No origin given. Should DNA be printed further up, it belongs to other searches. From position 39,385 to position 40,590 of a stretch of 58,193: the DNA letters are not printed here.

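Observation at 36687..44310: Eight tandem, deeply diverged ~300-aa paralogues (four subfamilies of two) occupying 7.6 kb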

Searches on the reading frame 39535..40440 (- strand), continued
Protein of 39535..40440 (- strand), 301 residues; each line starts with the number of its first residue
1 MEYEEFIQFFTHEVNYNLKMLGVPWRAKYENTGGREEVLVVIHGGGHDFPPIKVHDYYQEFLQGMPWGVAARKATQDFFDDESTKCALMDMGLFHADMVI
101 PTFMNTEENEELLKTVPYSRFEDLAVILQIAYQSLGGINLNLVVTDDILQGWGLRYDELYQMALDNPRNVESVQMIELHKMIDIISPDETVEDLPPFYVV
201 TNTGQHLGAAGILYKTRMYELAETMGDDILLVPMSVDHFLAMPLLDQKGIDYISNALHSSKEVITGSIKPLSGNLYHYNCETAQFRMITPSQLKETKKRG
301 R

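Call 38: find_encoding_contigs(protein=P0031, flank=10000, max_places=3)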
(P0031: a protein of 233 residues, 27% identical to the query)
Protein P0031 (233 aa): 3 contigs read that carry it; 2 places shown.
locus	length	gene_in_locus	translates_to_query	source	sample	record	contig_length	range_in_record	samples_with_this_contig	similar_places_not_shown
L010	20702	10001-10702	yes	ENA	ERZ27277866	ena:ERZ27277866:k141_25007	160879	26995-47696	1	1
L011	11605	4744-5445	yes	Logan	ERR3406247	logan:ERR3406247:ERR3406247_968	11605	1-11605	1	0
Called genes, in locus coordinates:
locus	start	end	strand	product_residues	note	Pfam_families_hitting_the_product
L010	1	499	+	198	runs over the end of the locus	PF20187:DUF6550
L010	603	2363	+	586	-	PF26613:DUF8193, PF26614:DUF8194, PF26615:DUF8195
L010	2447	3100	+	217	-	-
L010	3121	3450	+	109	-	-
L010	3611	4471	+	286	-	PF01507:PAPS_reduct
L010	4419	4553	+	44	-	-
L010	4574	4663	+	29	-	-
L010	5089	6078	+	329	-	-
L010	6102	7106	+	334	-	PF13154:DUF3991, PF13155:Toprim_2, PF13362:Toprim_3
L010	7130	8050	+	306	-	PF18941:DUF5688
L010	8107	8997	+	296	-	PF18941:DUF5688 (faint)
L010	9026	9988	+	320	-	PF18941:DUF5688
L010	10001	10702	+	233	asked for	PF18941:DUF5688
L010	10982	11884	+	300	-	PF18941:DUF5688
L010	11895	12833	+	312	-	PF18941:DUF5688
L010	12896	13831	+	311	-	PF18941:DUF5688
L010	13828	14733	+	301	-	PF18941:DUF5688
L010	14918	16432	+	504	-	PF00145:DNA_methylase, PF01155:HypA (faint), PF00145:DNA_methylase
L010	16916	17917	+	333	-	-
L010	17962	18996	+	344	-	-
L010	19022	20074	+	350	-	-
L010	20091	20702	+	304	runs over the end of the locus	-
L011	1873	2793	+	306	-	PF18941:DUF5688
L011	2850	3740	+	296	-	PF18941:DUF5688 (faint)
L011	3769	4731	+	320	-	PF18941:DUF5688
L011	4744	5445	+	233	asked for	PF18941:DUF5688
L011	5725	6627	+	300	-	PF18941:DUF5688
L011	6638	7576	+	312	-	PF18941:DUF5688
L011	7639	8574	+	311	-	PF18941:DUF5688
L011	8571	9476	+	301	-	PF18941:DUF5688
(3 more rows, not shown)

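Call 39: get_annotated_region(hit=H1, flank=15000)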
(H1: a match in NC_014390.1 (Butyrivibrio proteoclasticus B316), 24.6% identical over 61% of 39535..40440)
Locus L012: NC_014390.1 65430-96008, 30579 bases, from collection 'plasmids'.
description: Butyrivibrio proteoclasticus B316 plasmid pCY186, complete sequence
organism: Butyrivibrio proteoclasticus B316 (NCBI taxid 515622)
taxonomy: Bacteria; Bacillota; Clostridia; Lachnospirales; Lachnospiraceae; Butyrivibrio; Butyrivibrio proteoclasticus; Butyrivibrio proteoclasticus B316
host: -; source: -; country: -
typing (MOB-suite, as given by PLSDB): non-mobilizable; replicon rep_cluster_1089; mating-pair formation MPF_T
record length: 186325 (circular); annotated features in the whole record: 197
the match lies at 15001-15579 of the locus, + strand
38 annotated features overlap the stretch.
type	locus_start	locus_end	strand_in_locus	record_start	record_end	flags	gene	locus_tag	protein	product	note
CDS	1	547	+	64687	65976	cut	-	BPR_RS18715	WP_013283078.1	hypothetical protein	-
CDS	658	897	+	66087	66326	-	-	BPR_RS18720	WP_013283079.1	hypothetical protein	-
CDS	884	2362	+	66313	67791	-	-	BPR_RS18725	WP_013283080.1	hypothetical protein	-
CDS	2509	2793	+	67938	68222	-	-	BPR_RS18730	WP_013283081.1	HU family DNA-binding protein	GO:0030261 - chromosome condensation [Evidence IEA]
CDS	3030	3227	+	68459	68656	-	-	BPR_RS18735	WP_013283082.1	hypothetical protein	-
CDS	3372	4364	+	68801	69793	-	-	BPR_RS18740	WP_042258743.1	ORF6N domain-containing protein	-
CDS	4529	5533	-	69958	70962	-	-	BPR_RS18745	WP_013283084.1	hypothetical protein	-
CDS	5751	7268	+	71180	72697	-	-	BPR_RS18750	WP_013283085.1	hypothetical protein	-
CDS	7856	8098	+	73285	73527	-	-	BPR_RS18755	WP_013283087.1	hypothetical protein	-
CDS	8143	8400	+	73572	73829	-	-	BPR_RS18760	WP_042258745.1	hypothetical protein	-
CDS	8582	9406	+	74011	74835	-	-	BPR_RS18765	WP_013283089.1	hypothetical protein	-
CDS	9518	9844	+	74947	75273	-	-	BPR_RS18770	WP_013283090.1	hypothetical protein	-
CDS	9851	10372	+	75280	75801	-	-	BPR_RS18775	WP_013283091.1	transcriptional regulator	-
CDS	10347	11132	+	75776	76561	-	-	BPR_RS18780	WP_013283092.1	hypothetical protein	-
CDS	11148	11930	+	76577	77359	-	-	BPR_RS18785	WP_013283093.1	ATP-binding protein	-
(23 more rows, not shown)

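Call 41: get_annotated_region(hit=H3, flank=20000)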
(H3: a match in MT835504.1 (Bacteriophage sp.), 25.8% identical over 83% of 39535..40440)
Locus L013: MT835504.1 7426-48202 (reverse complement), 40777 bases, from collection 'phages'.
description: UNVERIFIED: Bacteriophage sp. clone scaffold_58 genomic sequence.
organism: Bacteriophage sp. (NCBI taxid 38018)
taxonomy: Viruses
host: -; source: human fecal samples; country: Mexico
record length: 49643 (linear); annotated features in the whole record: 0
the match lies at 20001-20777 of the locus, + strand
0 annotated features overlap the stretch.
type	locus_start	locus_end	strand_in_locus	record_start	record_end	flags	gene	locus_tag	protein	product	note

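Call 42: get_annotated_region(hit=H8, flank=10000)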
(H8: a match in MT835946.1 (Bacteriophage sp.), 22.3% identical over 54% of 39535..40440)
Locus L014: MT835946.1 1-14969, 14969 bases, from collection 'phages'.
description: UNVERIFIED: Bacteriophage sp. clone scaffold_1016 genomic sequence.
organism: Bacteriophage sp. (NCBI taxid 38018)
taxonomy: Viruses
host: -; source: human fecal samples; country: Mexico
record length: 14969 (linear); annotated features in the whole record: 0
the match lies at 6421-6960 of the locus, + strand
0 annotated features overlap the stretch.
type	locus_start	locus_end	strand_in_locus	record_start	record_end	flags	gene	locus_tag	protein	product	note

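Call 43: get_annotated_region(hit=H4, flank=20000)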
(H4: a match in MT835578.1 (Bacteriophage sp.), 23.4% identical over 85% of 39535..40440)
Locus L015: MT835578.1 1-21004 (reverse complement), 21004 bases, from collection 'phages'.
description: UNVERIFIED: Bacteriophage sp. clone scaffold_220 genomic sequence.
organism: Bacteriophage sp. (NCBI taxid 38018)
taxonomy: Viruses
host: -; source: human fecal samples; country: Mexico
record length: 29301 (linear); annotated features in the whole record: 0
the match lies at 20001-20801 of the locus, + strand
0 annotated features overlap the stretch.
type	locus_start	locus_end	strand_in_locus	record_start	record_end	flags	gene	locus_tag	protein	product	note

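Call 49: find_homologous_proteins(query=A4, max_evalue=1e-10)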
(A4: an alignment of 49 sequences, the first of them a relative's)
Query A4 (49 sequences) (301 aa, profile of the alignment): 1671 proteins with E <= 1e-10 among 6389 candidates; the best 120 are listed.
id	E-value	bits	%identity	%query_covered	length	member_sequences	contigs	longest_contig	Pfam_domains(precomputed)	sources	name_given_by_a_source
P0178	6.4e-109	382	37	99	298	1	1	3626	PF18941.6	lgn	-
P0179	8.2e-109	382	41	100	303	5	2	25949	PF18941.6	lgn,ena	-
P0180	3.2e-108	380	34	99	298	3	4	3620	PF18941.6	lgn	-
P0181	3.5e-106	373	37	99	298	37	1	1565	PF18941.6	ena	-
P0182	4.8e-106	373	39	100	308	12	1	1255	PF18941.6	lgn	-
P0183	9.8e-106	372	40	100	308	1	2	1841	PF18941.6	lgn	-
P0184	1.7e-105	371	39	100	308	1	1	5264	PF18941.6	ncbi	-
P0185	2.2e-105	370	37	99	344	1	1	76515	PF18941.6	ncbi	-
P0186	2.5e-105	370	42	99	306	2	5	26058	PF18941.6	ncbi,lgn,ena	-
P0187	5.3e-105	369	39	100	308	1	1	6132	PF18941.6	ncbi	-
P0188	5.7e-105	369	41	99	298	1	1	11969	PF18941.6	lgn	-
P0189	1.2e-104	368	36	99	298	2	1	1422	PF18941.6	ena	-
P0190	1.3e-104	368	41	99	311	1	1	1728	PF18941.6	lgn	-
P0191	1.7e-104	367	34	99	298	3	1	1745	PF18941.6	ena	-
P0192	2.3e-104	367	40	100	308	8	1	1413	PF18941.6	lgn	-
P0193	4.6e-104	366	35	99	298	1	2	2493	PF18941.6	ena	-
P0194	8.3e-104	365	37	100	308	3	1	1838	PF18941.6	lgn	-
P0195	1.2e-103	365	36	98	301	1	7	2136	PF18941.6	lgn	-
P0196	1.3e-103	365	37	100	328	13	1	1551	PF18941.6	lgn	-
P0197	1.5e-103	364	38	99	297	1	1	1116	PF18941.6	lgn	-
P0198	1.9e-103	364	38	97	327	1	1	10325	PF18941.6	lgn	-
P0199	2.0e-103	364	38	100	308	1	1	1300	PF18941.6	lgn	-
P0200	2.3e-103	364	37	100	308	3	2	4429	PF18941.6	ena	-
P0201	2.7e-103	364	36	99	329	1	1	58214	PF18941.6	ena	-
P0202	3.3e-103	363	36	100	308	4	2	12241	PF18941.6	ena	-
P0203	3.4e-103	363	37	100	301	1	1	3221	PF18941.6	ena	-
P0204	3.6e-103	363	37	100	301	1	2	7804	PF18941.6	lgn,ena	-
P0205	4.7e-103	363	37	99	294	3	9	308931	PF18941.6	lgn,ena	-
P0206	5.9e-103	362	38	99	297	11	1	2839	PF18941.6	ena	-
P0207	5.9e-103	362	36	98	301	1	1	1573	PF18941.6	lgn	-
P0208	6.0e-103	362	36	100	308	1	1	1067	PF18941.6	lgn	-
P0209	6.7e-103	362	37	99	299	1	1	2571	PF18941.6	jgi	jgi:hypothetical protein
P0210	7.6e-103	362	35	100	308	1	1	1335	PF18941.6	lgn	-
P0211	7.6e-103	362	38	99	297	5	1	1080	PF18941.6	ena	-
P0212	9.9e-103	362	37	100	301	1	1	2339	PF18941.6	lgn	-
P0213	9.9e-103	362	36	100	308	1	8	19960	PF18941.6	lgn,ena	-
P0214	1.1e-102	362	35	100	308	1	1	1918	PF18941.6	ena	-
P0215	1.4e-102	361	41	99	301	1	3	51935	PF18941.6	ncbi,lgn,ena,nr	ncbi:MAG: hypothetical protein IJ485_01465 [Lachnospiraceae bacterium]|nr:hypothetical protein [Lach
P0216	1.6e-102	361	37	99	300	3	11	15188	PF18941.6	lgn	-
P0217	1.8e-102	361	36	99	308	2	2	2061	PF18941.6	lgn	-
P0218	2.0e-102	361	40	99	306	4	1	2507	PF18941.6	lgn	-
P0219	2.1e-102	361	38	100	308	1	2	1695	PF18941.6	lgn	-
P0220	2.9e-102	360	37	99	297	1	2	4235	PF18941.6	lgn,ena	-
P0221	3.0e-102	360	40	97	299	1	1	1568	PF18941.6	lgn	-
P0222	3.1e-102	360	38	99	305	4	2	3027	PF18941.6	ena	-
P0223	3.4e-102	360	37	95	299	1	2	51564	PF18941.6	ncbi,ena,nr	ncbi:MAG: hypothetical protein J6A75_12200 [Lachnospiraceae bacterium]|nr:hypothetical protein [Lach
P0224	5.2e-102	359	37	100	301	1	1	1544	PF18941.6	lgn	-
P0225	5.7e-102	359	37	98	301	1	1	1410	PF18941.6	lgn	-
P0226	6.8e-102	359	36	99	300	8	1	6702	PF18941.6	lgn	-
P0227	8.2e-102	359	37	100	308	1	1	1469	PF18941.6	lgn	-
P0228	8.8e-102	359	35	100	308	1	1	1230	PF18941.6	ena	-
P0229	8.8e-102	359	36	100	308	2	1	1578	PF18941.6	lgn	-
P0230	9.7e-102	358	38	97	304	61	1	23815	PF18941.6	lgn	-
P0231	1.2e-101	358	38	100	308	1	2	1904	PF18941.6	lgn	-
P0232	1.2e-101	358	37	99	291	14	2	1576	PF18941.6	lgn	-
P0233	1.4e-101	358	38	100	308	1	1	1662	PF18941.6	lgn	-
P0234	1.7e-101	358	38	98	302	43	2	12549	PF18941.6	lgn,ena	-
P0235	1.9e-101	357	38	97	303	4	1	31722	PF18941.6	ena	-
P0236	1.9e-101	357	35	97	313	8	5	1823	PF18941.6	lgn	-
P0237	2.2e-101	357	39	92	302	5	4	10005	PF18941.6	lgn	-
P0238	2.3e-101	357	36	100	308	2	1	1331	PF18941.6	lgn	-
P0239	2.4e-101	357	38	98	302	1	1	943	PF18941.6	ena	-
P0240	2.6e-101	357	38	98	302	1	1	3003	PF18941.6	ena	-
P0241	3.0e-101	357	37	98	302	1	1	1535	PF18941.6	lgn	-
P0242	3.4e-101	357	36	100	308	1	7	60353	PF18941.6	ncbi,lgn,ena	-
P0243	3.8e-101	356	39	98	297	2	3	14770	PF18941.6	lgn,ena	-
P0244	3.8e-101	356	37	98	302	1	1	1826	PF18941.6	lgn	-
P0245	5.1e-101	356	38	97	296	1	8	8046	PF18941.6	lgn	-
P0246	5.2e-101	356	37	99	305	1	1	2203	PF18941.6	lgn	-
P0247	5.6e-101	356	38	98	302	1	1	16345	PF18941.6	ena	-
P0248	5.7e-101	356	37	97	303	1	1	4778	PF18941.6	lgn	-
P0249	6.5e-101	356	35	100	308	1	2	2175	PF18941.6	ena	-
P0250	7.6e-101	355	38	99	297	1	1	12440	PF18941.6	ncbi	-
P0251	8.2e-101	355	42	99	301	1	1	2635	PF18941.6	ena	-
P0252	9.4e-101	355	38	99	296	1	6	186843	PF18941.6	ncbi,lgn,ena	-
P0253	9.7e-101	355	37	98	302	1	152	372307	PF18941.6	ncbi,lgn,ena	-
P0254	9.8e-101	355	37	99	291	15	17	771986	PF18941.6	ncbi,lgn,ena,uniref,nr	ncbi:DUF5688 family protein [Diplocloster modestus]|uniref:Uncharacterized protein n=1 Tax=Diploclos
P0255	1.0e-100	355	40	99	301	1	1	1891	PF18941.6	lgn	-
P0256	1.0e-100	355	38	92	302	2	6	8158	PF18941.6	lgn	-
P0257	1.1e-100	355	37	98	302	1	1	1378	PF18941.6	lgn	-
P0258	1.1e-100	355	37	98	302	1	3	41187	PF18941.6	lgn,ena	-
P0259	1.3e-100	355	37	98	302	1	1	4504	PF18941.6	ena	-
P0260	2.1e-100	354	39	97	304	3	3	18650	PF18941.6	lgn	-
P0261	2.6e-100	354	39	99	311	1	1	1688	PF18941.6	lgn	-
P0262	2.7e-100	354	38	99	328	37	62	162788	PF18941.6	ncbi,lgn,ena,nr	ncbi:MAG: hypothetical protein II044_06300 [Lachnospiraceae bacterium]|nr:hypothetical protein [Lach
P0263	2.8e-100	354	39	99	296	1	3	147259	PF18941.6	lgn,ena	-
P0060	3.0e-100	354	100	100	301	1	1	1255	PF18941.6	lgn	-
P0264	3.4e-100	353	38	100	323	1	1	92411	PF18941.6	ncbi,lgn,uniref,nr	ncbi:DUF5688 family protein [Parasporobacterium paucivorans]|uniref:Uncharacterized protein n=1 Tax=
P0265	3.4e-100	353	34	99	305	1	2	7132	PF18941.6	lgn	-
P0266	4.0e-100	353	38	99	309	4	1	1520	PF18941.6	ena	-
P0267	6.7e-100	352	37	98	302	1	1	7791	PF18941.6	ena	-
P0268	6.9e-100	352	34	100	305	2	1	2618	PF18941.6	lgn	-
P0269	7.7e-100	352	38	99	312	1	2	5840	PF18941.6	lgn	-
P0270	8.7e-100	352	38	100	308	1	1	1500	PF18941.6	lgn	-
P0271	9.7e-100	352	39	99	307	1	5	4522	PF18941.6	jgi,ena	-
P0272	1.0e-99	352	35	99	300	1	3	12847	PF18941.6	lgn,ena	-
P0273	1.0e-99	352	34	99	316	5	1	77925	PF18941.6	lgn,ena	-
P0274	1.1e-99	352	39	99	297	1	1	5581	PF18941.6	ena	-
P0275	1.2e-99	352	37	100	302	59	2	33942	PF18941.6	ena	-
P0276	1.3e-99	351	37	99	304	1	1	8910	PF18941.6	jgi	jgi:hypothetical protein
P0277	1.7e-99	351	35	96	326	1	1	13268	PF18941.6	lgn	-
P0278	1.7e-99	351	37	100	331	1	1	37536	PF18941.6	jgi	-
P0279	2.3e-99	351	35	99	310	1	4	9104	PF18941.6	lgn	-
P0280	2.8e-99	350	37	99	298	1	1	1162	PF18941.6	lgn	-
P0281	2.9e-99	350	39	99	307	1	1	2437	PF18941.6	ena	-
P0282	3.0e-99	350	36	93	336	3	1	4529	PF18941.6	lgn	-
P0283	3.2e-99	350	34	92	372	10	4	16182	PF18941.6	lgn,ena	-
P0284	4.1e-99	350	40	96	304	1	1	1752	PF18941.6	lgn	-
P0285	5.1e-99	350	35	99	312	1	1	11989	PF18941.6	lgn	-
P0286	5.5e-99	349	36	99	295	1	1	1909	PF18941.6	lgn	-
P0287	6.1e-99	349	38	97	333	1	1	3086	PF18941.6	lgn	-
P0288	6.7e-99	349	39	99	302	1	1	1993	PF18941.6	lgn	-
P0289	7.1e-99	349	37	100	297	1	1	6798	PF18941.6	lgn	-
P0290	7.2e-99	349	37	99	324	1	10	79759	PF18941.6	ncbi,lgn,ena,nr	ncbi:MAG: hypothetical protein II919_02850 [Lachnospiraceae bacterium]|nr:hypothetical protein [Lach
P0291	7.4e-99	349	36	99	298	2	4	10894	PF18941.6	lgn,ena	-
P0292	7.7e-99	349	34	100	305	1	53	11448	PF18941.6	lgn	-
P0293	7.8e-99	349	34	99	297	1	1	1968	PF18941.6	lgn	-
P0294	7.8e-99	349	36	97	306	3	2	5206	PF18941.6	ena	-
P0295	8.0e-99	349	37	100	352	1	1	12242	PF18941.6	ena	-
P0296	8.4e-99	349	36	100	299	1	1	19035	PF18941.6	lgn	-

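Call 50: find_encoding_contigs(protein=P0254, flank=8000, max_places=2)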
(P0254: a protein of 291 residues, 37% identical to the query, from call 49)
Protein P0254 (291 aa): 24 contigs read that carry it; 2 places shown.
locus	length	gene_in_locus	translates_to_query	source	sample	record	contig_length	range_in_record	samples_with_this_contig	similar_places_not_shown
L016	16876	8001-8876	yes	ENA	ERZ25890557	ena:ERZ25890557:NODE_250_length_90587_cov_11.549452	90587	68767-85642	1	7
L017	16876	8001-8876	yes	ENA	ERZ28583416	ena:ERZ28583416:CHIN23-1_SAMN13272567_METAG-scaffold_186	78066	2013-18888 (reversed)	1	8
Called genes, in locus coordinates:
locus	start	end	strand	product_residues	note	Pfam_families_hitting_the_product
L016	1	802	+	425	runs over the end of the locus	PF00709:Adenylsucc_synt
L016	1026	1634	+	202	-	PF00702:Hydrolase, PF13419:HAD_2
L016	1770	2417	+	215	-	PF09359:VTC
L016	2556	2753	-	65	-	-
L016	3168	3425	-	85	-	-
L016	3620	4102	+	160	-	-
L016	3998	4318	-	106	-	-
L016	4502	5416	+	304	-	PF00892:EamA, PF03151:TPT (weak)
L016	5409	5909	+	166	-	PF00702:Hydrolase, PF13419:HAD_2 (weak), PF13242:Hydrolase_like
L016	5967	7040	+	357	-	PF01321:Creatinase_N, PF00557:Peptidase_M24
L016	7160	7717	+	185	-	PF08207:EFP_N, PF01132:EFP, PF09285:Elong-fact-P_C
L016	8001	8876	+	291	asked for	PF18941:DUF5688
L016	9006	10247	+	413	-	PF06347:SH3_4 (faint), PF08239:SH3_3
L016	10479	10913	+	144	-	-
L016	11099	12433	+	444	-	PF02812:ELFV_dehydrog_N, PF00208:ELFV_dehydrog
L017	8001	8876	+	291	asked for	PF18941:DUF5688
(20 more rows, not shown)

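Call 51: find_encoding_contigs(protein=P0253, flank=8000, max_places=2)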
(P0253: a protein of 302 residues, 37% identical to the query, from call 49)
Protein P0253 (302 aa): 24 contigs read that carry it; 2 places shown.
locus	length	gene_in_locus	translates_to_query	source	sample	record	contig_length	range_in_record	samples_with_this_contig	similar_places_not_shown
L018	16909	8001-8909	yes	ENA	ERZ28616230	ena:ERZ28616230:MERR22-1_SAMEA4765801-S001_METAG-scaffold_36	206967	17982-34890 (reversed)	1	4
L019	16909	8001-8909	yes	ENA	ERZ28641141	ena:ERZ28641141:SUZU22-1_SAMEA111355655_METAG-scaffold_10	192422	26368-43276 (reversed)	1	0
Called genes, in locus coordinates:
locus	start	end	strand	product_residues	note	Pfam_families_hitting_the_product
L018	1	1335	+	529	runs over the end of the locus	PF00496:SBP_bac_5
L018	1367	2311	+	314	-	PF19300:BPD_transp_1_N, PF00528:BPD_transp_1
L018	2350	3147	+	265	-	PF00528:BPD_transp_1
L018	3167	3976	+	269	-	PF00005:ABC_tran, PF13304:AAA_21 (faint)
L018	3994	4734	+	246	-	PF00005:ABC_tran, PF13304:AAA_21 (weak)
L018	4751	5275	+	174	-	PF09419:PGP_phosphatase (faint), PF00702:Hydrolase, PF13419:HAD_2 (weak), PF13242:Hydrolase_like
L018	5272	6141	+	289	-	PF08501:Shikimate_dh_N, PF01488:Shikimate_DH, PF03435:Sacchrp_dh_NADP (faint), PF18317:SDH_C (weak)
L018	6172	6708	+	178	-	PF13238:AAA_18, PF13479:AAA_24 (faint), PF13671:AAA_33, PF01202:SKI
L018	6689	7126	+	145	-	PF01220:DHquinase_II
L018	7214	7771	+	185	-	PF08207:EFP_N, PF01132:EFP, PF09285:Elong-fact-P_C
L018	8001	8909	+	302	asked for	PF18941:DUF5688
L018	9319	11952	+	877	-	PF01326:PPDK_N, PF00391:PEP-utilizers, PF02896:PEP-utilizers_C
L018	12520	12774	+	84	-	PF05973:Gp49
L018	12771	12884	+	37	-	PF05973:Gp49 (weak)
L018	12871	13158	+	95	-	PF13744:HTH_37, PF12844:HTH_19, PF13560:HTH_31, PF01381:HTH_3, PF13443:HTH_26 (weak)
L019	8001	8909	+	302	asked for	PF18941:DUF5688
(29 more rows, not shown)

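Call 52: find_encoding_contigs(protein=P0205, flank=8000, max_places=2)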
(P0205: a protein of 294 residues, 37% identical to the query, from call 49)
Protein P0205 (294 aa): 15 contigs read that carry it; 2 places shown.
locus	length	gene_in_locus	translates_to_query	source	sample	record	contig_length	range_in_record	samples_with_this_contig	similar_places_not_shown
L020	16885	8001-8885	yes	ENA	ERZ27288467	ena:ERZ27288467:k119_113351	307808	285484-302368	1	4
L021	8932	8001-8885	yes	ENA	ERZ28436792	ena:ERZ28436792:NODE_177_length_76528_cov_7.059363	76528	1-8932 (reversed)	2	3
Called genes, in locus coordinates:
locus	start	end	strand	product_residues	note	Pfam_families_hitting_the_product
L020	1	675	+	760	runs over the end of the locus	PF13567:DUF4131, PF03772:Competence, PF00753:Lactamase_B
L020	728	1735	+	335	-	PF06144:DNA_pol3_delta, PF21694:DNA_pol3_delta_C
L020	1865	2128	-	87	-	PF01649:Ribosomal_S20p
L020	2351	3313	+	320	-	PF03418:Peptidase_A25, PF06866:DUF1256 (weak), PF03418:Peptidase_A25 (weak)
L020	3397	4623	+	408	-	PF07454:SpoIIP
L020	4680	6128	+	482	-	PF01546:Peptidase_M20, PF07687:M20_dimer (weak)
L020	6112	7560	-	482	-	PF00392:GntR, PF00155:Aminotran_1_2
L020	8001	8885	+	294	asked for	PF18941:DUF5688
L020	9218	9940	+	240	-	PF01479:S4, PF00849:PseudoU_synth_2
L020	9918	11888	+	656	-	PF22745:Nlig-Ia, PF00633:HHH (faint), PF01653:DNA_ligase_aden, PF03120:OB_DNA_ligase, PF14520:HHH_5 (faint), PF12826:HHH_2, PF00533:BRCT, PF12738:PTCB-BRCT (weak)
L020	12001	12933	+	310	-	PF04204:HTS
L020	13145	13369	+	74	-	-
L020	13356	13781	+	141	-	PF01850:PIN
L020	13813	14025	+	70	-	-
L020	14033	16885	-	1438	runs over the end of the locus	-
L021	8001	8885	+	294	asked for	PF18941:DUF5688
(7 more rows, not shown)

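Call 55: search_solved_structures(query=A4, max_evalue=10, show_alignments=2)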
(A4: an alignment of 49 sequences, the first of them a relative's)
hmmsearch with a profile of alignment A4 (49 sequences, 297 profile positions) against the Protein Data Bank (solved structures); distinct sequences matched with E-value up to 10: 1.
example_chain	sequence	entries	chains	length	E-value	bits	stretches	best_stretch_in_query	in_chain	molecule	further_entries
9ig3_A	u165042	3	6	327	0.73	12.4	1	41-77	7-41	2-oxoglutarate-dependent dioxygenase traH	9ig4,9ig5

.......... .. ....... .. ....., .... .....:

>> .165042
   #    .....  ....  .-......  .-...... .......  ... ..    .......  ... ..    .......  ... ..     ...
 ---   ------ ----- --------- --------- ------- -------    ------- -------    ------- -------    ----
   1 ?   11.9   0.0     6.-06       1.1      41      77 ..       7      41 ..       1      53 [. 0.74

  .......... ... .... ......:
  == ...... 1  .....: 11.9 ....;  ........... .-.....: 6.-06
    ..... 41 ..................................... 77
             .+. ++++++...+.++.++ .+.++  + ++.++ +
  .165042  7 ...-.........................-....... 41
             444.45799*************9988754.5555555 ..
